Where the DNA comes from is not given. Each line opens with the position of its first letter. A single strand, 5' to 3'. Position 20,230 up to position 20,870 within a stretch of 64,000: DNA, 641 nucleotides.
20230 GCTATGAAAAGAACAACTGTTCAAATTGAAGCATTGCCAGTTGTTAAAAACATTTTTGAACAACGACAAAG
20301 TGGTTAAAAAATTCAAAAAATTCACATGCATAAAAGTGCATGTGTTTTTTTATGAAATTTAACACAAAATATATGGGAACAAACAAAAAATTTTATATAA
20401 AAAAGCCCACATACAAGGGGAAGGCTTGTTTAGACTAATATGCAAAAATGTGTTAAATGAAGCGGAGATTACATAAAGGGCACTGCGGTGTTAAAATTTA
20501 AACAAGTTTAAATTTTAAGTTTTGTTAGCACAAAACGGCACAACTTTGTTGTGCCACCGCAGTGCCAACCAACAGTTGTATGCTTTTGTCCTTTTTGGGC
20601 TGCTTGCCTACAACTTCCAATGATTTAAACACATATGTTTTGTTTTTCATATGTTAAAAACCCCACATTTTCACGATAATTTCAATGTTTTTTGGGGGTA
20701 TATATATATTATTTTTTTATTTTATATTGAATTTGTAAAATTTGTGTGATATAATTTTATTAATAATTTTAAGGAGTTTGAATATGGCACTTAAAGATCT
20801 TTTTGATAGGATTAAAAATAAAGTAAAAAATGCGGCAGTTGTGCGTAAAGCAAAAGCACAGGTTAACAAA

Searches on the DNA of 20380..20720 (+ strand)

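Call 21: build_rna_model(alignment_id=A2, structure=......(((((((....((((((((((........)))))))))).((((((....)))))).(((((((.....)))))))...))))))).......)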
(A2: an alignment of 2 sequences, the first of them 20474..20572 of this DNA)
Model R1 built from alignment A2 (2 sequences, 99 columns); structure: as given.
model positions 99; base pairs 30; branch points 2; effective number of sequences 1.05; information 0.59 bits per position. Calibrated on 0.2 Mb of random sequence (short: E-values are rough).
structure used (alignment columns):
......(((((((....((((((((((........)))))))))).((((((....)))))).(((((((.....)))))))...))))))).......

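Call 22: search_with_rna_model(model_id=R1, source=window, filters=off, max_evalue=10, show_alignments=4)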
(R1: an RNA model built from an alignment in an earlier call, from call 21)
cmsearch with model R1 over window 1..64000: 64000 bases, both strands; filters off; matches with E-value up to 10: 47.
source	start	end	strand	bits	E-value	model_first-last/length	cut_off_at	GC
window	20474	20572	+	112.7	9.6e-31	1-99/99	no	0.38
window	41070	41166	+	106.4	6.9e-29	1-99/99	no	0.45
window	20473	20571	-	31.1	8.6e-07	1-99/99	no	0.38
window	41069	41166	-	27.3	1.1e-05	1-99/99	no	0.46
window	6716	6799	+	11.6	0.46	1-99/99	no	0.36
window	27187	27280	-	11.5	0.48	1-99/99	no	0.28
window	28533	28635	+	10.2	1.2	1-99/99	no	0.32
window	2829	2918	+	9.9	1.5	1-99/99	no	0.29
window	54578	54657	+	9.5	1.8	1-99/99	no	0.28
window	30787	30812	-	9.5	1.9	19-44/99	no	0.23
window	38900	38950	-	9.2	2.3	18-83/99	no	0.24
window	42414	42448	+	9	2.6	1-99/99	no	0.14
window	55011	55038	-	8.7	3.1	18-45/99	no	0.14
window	11300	11388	+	8.6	3.3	1-99/99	no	0.3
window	23090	23172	+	8.6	3.3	1-99/99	no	0.25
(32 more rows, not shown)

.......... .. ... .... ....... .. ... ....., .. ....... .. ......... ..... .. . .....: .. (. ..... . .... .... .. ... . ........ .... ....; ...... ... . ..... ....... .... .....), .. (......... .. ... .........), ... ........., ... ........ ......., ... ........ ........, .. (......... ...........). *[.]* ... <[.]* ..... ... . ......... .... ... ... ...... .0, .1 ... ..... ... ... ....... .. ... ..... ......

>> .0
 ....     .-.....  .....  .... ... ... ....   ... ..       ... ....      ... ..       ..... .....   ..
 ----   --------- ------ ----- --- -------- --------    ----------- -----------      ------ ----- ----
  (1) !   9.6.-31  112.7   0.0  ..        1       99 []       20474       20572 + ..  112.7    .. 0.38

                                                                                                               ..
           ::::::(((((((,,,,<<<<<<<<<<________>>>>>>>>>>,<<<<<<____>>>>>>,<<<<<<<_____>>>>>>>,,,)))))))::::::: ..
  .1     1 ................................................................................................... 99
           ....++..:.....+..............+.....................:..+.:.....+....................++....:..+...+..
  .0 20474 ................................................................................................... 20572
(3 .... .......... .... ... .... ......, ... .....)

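Call 24: search_with_rna_model(model_id=R1, sources=[L007, L008, L009, L010, L011, L012, L013, L014, L001, L002], max_evalue=0.01, make_alignment=true)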
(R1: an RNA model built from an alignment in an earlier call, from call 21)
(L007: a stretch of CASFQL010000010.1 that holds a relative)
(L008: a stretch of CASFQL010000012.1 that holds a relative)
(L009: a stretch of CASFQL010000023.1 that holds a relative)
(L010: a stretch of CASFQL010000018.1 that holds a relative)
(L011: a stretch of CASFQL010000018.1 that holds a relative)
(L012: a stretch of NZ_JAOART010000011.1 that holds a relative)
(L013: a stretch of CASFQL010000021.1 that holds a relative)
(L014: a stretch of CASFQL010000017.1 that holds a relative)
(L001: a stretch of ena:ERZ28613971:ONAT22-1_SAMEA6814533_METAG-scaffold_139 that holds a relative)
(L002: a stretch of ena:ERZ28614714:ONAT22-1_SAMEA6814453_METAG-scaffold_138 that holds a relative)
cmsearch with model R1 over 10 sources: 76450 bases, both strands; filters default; matches with E-value up to 0.01: 5.
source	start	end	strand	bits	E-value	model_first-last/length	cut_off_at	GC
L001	2691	2787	+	106.4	8.3e-29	1-99/99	no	0.45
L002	2691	2787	+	106.4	8.3e-29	1-99/99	no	0.45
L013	4590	4692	-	25.6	4.2e-05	1-99/99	no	0.32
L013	7057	7167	-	24.9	6.5e-05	1-99/99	no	0.31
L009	7340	7434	+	18.8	0.0042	1-99/99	no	0.24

Alignment A3: 5 matches aligned to the model, 130 columns, each read 5' to 3' on its own strand. Consensus structure (alignment columns), stored with it:
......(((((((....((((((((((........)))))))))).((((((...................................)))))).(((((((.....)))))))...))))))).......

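Call 28: search_with_rna_model(model_id=R1, sources=[L007, L008, L009, L010, L011, L013, L014], max_evalue=1, filters=off, show_alignments=8)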
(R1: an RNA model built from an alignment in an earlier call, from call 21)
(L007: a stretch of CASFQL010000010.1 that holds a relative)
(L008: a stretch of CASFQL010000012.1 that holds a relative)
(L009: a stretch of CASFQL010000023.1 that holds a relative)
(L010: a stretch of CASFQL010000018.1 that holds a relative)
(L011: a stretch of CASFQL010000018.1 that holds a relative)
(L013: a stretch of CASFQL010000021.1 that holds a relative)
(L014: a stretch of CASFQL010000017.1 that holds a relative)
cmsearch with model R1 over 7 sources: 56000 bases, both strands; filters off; matches with E-value up to 1: 33.
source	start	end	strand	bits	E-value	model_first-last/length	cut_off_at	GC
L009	1791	1893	+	28.2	5.5e-06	1-99/99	no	0.38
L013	4590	4692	-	25.6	3e-05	1-99/99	no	0.32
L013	7057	7167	-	25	4.7e-05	1-99/99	no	0.31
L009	7340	7434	+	18.8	0.0031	1-99/99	no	0.24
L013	4609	4668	+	18.6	0.0034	1-99/99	no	0.22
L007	7591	7617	-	16.7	0.013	18-45/99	no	0.11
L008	7547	7573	+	16.7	0.013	18-45/99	no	0.11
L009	4064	4090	-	16.5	0.014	18-45/99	no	0.15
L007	7737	7833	-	16.5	0.014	1-99/99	no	0.3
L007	7591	7617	+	16.5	0.014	18-45/99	no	0.11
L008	7547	7573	-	16.5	0.014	18-45/99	no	0.11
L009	3901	3927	-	15.5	0.028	18-45/99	no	0.11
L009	1788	1894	-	15.4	0.03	1-99/99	no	0.37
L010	7151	7177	-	15.3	0.033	18-45/99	no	0.07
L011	6512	6538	-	15.3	0.033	18-45/99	no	0.07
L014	2689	2715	-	15.3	0.033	18-45/99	no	0.07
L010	7151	7177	+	15.2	0.035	18-45/99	no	0.07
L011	6512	6538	+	15.2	0.035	18-45/99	no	0.07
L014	2689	2715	+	15.2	0.035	18-45/99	no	0.07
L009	3901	3927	+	15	0.04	18-45/99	no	0.11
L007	7759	7824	+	14.7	0.047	1-99/99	no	0.27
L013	6945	6971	-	14.5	0.055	18-45/99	no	0.07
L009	4064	4090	+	14.3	0.062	18-45/99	no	0.15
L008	7714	7740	-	13.9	0.085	18-45/99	no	0.15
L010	6984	7010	+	13.5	0.11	18-45/99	no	0.11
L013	6945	6971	+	12.6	0.2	18-45/99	no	0.07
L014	6086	6148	-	12.5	0.22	1-99/99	no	0.25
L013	7056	7169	+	12.3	0.24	1-99/99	no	0.3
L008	4233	4333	-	12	0.3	1-99/99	no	0.29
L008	7714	7740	+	11.7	0.38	18-45/99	no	0.15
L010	6984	7010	-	11.1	0.53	18-45/99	no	0.11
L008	4179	4263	+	10.9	0.63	1-99/99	no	0.32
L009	7353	7379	-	10.3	0.97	18-45/99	no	0.15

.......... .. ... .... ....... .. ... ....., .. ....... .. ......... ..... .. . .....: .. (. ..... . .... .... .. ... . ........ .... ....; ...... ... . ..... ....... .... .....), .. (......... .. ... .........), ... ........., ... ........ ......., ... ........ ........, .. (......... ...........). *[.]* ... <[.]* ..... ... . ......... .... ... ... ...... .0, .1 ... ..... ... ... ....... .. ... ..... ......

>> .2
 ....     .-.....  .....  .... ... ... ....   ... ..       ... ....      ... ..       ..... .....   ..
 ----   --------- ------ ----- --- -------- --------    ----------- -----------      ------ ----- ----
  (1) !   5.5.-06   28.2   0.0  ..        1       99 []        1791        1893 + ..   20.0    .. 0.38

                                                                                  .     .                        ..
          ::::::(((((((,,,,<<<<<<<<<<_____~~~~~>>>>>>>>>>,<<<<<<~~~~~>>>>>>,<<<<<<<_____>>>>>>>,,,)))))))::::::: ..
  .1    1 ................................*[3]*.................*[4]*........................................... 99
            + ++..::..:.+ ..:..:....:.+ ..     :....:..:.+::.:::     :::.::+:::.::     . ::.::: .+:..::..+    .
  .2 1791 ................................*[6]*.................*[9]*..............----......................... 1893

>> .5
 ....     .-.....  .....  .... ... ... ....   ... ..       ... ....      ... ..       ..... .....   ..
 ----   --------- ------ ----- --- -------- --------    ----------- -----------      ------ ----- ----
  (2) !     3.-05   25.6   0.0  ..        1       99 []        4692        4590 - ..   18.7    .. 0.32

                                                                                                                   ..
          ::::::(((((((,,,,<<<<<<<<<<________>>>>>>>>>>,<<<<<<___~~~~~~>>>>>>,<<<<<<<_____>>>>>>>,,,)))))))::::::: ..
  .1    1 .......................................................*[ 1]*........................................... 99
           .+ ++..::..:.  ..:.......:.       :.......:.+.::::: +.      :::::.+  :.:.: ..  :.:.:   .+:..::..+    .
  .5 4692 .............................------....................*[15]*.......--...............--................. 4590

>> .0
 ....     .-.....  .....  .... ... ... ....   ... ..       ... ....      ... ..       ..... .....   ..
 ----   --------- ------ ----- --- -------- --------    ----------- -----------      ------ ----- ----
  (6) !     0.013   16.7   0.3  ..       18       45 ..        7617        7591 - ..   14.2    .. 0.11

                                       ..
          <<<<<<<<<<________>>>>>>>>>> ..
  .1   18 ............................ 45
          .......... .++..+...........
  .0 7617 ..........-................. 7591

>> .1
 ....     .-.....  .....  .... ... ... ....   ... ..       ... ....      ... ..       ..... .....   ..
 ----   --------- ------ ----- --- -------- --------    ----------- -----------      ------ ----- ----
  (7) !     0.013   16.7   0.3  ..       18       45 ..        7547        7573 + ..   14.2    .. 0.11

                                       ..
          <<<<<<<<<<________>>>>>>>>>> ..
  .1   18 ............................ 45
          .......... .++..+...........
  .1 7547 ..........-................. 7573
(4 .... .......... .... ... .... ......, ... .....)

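Call 39: search_with_rna_model(model_id=R1, sources=[L003, L004, L005, L006, L015, L016, L017, L018, L019, L021, L022], max_evalue=0.1, filters=off)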
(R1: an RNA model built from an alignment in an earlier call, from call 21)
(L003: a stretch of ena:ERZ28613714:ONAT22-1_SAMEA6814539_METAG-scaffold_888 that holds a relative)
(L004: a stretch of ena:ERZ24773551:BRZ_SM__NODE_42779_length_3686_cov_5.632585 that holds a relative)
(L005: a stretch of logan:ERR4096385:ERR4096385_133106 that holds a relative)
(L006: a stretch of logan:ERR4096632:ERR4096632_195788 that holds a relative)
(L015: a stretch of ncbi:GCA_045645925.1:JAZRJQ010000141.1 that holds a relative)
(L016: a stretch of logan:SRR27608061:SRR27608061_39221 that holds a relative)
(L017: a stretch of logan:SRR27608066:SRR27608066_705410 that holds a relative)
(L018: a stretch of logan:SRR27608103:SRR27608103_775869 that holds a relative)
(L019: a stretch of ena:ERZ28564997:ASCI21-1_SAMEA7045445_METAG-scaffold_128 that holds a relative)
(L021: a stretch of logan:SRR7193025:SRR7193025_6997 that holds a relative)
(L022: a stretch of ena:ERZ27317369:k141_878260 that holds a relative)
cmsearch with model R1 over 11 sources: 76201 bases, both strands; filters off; matches with E-value up to 0.1: 10.
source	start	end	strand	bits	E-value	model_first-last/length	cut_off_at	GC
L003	2691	2787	+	106.4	8.3e-29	1-99/99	no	0.45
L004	2216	2312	+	106.4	8.3e-29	1-99/99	no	0.45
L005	429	525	+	106.4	8.3e-29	1-99/99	no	0.45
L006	412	508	+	106.4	8.3e-29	1-99/99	no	0.45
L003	2690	2787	-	27.3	1.4e-05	1-99/99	no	0.46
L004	2215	2312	-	27.3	1.4e-05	1-99/99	no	0.46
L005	428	525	-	27.3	1.4e-05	1-99/99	no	0.46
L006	411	508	-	27.3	1.4e-05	1-99/99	no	0.46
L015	1898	1992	+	25.4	4.8e-05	1-99/99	no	0.26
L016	1072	1134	+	15.8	0.031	18-82/99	no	0.22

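Call 50: search_with_rna_model(model_id=R1, sources=[L025, L027, L020, L023], max_evalue=0.1, filters=off, show_alignments=6)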
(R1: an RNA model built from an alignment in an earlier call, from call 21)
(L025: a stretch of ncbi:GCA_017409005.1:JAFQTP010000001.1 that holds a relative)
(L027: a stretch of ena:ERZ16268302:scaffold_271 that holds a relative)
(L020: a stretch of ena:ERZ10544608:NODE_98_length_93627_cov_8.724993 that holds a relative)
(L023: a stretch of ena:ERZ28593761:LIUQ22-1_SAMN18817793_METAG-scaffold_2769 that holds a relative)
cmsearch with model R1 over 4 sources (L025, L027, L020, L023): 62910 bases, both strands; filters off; matches with E-value up to 0.1: 1.
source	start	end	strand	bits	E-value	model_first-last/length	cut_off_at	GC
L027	20703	20798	+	15.7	0.027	1-99/99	no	0.26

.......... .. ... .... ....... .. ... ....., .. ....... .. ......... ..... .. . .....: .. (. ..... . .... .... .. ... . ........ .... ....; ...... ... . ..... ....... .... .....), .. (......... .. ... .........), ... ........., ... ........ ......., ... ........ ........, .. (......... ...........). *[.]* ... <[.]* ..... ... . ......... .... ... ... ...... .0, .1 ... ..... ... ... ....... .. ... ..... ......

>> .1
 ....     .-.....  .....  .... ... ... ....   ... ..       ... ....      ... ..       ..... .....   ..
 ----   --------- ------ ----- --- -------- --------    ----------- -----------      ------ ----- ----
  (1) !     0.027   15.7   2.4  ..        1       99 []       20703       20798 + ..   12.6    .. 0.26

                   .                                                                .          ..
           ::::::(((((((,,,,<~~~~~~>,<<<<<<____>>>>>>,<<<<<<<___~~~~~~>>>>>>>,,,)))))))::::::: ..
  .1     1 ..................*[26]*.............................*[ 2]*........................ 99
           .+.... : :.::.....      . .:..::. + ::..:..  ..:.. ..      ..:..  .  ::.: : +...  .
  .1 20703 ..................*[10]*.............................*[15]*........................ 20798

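Call 70: search_with_rna_model(model_id=R1, sources=[L030, L031, L032, L033, L034, L035, L036, L037, L038, L039, L040, L041, L042, L043, L044, L045, L046, L047, L048, L049, L050, L051, L052, L053, L054, L055, L056, L057, L058, L059, L060, L061, L062, L063, L064, L065, L066, L067, L068, L069, L070, L071, L072, L073, L074, L075, L076, L077, L078, L079, L080, L081, L082, L083, L084, L085, L086, L087, L088, L089, L090, L091, L092, L093, L094, L095, L096, L097, L098, L099, L100, L101, L102, L103, L104, L105, L106, L107, L108, L109], max_evalue=0.1, show_alignments=5)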
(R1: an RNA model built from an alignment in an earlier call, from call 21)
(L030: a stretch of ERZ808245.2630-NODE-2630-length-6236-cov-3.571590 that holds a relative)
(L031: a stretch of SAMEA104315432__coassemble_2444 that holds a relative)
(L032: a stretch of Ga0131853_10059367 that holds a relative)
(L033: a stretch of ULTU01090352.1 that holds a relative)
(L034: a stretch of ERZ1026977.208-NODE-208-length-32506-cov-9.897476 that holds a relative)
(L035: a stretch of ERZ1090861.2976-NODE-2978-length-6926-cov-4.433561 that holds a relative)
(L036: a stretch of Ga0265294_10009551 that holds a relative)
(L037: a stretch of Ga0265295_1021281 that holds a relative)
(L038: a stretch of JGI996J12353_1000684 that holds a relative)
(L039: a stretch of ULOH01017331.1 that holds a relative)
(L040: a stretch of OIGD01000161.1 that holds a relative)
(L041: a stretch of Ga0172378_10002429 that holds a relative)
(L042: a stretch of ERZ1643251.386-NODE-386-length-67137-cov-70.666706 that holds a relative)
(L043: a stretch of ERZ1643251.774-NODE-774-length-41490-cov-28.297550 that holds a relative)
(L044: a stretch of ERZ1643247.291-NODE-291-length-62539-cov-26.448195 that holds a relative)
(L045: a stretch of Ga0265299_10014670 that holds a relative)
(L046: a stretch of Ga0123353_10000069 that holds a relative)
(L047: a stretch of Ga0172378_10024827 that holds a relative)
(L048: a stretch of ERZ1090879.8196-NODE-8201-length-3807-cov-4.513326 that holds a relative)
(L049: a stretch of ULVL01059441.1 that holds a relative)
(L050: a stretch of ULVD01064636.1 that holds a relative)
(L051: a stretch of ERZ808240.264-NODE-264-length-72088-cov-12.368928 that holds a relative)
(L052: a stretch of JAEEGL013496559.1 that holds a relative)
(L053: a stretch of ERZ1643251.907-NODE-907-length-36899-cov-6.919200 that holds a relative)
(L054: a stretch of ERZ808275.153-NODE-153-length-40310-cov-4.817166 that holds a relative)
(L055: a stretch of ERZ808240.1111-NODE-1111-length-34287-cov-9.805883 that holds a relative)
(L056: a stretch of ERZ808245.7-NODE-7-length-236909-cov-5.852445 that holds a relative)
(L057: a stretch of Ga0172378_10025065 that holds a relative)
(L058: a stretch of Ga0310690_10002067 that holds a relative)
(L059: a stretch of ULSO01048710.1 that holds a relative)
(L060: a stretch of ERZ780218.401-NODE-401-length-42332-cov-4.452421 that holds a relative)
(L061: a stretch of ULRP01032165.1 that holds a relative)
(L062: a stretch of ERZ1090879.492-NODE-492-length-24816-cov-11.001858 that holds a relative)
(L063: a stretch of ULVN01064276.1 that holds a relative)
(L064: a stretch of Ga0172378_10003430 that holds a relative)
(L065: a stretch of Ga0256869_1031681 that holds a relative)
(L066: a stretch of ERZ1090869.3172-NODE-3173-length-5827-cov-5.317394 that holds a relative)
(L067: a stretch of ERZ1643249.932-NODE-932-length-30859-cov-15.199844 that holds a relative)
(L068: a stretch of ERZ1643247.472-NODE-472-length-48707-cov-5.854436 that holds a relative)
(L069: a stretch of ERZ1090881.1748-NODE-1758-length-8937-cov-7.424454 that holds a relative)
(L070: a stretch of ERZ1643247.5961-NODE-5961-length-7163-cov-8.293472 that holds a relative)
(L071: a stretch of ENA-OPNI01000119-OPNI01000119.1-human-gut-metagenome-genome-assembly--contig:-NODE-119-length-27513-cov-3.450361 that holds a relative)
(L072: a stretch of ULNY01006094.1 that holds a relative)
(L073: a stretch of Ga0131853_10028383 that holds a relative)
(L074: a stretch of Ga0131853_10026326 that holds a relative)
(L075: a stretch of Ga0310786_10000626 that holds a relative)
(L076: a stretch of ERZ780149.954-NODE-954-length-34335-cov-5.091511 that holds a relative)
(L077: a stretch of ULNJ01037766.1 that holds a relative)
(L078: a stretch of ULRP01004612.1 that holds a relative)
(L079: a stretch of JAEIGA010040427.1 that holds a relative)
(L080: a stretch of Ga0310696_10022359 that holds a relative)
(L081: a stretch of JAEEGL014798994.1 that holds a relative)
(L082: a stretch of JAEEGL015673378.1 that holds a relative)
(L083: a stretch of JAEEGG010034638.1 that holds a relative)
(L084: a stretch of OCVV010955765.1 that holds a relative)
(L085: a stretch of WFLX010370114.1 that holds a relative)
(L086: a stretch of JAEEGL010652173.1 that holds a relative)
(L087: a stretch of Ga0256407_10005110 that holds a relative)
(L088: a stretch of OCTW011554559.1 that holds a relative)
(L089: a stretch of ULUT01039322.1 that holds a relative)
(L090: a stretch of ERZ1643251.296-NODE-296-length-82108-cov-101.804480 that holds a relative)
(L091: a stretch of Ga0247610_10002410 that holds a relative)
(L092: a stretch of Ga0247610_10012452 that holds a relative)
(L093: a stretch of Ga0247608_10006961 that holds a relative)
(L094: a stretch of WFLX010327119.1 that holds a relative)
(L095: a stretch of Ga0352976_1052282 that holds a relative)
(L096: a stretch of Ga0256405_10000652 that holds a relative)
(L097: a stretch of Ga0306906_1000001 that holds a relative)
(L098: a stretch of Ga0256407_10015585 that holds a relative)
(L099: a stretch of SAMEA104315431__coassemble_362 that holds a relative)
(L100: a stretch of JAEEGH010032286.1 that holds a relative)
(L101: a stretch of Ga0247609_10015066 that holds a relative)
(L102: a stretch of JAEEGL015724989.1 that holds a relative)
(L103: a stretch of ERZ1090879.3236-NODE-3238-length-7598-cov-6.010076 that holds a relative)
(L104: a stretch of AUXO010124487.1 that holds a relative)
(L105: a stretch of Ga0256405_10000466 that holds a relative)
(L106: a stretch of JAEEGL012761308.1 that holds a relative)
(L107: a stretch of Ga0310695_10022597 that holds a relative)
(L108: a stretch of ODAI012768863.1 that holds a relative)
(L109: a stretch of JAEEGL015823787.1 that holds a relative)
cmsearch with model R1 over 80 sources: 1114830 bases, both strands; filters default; matches with E-value up to 0.1: 1.
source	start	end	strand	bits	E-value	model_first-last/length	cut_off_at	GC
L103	4517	4625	+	21.3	0.011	1-99/99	no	0.34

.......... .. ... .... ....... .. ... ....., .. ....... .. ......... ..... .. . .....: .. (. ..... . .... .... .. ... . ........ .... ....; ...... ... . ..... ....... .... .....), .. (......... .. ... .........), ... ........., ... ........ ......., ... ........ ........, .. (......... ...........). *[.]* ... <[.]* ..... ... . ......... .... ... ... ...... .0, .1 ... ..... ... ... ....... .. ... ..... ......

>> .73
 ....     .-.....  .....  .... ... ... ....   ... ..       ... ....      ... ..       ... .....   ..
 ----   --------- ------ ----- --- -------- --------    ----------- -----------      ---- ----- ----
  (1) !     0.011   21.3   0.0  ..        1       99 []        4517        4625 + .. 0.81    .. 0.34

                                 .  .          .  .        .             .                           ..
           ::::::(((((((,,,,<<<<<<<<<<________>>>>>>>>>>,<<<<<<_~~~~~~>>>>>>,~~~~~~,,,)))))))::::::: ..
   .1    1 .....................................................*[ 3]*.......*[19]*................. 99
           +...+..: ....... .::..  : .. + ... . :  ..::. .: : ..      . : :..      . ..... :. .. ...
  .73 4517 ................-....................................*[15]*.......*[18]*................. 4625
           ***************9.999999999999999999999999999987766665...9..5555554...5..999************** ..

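Call 83: search_dna_similar(query=window:20440-20650:+, collection=plasmids, mode=distant, max_evalue=0.01, max_rows=10)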
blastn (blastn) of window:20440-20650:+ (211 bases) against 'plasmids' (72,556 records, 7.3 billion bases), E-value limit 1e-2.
No match.

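Call 84: search_dna_similar(query=window:20440-20650:+, collection=phages, mode=distant, max_evalue=0.01, max_rows=10)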
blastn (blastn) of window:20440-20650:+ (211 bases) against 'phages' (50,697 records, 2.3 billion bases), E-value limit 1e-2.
No match.

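Call 107: search_rna_families(source=window, start=20380, end=20720, threshold=evalue, max_evalue=10)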
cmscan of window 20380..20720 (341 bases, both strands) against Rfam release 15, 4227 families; matches with E-value up to 10: 5.
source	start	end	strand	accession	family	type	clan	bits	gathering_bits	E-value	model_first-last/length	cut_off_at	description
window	20474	20531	+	RF03494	mir-4680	Gene; miRNA;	-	20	78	0.35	1-69/69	no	mir-4680 microRNA precursor family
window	20492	20576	-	RF03162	TD-2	Gene; sRNA;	CL00124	17.8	48.7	3.4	1-98/98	no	TD-2 RNA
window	20494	20544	-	RF02495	ohsC_RNA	Gene; antitoxin;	-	17.2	50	4.1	1-77/77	no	Oppression of Hydrophobic ORF by sRNA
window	20380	20526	-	RF03119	dCoV-5UTR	Cis-reg;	CL00116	12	102.9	3.3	1-215/294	3'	Deltacoronavirus 5'UTR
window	20535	20681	-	RF02035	IMES-2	Gene;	-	10.6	54.7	2.5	1-141/141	no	IMES-2 RNA motif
